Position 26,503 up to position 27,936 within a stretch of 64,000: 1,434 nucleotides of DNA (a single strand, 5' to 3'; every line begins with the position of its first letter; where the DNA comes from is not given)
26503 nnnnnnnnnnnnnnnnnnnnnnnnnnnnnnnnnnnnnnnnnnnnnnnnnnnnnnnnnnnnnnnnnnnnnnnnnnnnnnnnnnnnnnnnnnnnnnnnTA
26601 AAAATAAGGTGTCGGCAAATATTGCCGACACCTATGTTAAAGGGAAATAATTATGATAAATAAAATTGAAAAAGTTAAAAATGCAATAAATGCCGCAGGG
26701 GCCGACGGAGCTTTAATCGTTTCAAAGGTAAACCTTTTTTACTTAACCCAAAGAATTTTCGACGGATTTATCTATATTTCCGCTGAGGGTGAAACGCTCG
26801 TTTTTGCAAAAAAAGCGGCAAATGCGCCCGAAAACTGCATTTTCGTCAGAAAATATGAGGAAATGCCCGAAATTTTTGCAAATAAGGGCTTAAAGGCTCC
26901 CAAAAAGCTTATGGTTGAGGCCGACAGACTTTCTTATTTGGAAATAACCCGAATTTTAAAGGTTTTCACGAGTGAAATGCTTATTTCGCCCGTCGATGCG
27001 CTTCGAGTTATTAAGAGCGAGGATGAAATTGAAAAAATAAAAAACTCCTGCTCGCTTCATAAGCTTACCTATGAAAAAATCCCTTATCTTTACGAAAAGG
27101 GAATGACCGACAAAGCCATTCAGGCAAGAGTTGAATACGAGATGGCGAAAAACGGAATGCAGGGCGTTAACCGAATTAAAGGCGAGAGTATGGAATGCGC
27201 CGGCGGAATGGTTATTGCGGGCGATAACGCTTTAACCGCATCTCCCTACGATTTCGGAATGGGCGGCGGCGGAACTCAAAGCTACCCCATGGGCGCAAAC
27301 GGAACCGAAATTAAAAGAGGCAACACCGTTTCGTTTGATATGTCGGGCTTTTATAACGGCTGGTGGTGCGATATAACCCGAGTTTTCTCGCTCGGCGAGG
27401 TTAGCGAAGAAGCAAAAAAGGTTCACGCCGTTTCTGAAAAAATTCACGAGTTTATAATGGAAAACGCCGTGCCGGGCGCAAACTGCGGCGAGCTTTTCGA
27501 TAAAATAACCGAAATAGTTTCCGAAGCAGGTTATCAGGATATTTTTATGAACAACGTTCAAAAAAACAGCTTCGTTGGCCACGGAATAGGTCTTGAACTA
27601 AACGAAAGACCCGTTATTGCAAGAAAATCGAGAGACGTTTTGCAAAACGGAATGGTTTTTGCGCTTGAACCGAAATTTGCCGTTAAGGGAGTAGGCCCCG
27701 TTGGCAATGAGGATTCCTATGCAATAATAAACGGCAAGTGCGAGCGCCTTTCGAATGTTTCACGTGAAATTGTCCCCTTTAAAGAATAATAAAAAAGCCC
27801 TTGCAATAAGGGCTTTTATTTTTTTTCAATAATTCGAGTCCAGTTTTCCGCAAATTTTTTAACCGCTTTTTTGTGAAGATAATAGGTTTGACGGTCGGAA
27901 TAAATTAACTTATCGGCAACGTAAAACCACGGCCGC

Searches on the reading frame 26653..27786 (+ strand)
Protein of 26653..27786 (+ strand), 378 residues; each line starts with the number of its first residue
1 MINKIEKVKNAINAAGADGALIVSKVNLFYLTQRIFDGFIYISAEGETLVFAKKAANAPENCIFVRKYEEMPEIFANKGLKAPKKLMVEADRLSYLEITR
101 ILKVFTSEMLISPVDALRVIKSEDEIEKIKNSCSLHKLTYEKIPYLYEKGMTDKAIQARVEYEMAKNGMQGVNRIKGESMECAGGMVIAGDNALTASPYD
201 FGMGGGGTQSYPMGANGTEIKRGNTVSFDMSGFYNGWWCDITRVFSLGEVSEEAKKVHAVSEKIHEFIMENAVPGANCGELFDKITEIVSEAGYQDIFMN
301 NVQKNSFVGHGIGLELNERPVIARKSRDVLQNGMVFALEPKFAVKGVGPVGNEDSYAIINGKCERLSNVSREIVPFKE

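Call 33: search_protein_families(library=pfam, proteins=[window:26653-27786:+], max_evalue=0.000001)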
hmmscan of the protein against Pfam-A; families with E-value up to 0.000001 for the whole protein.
window:26653-27786:+ (378 aa): 2 families
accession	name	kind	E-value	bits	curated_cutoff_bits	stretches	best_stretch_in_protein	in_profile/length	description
PF00557.29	Peptidase_M24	-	2.5e-36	125.9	23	1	127-358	1-206/208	Metallopeptidase family M24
PF01321.24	Creatinase_N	-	7.5e-08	33.4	22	1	5-108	2-113/128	Creatinase/Prolidase N-terminal domain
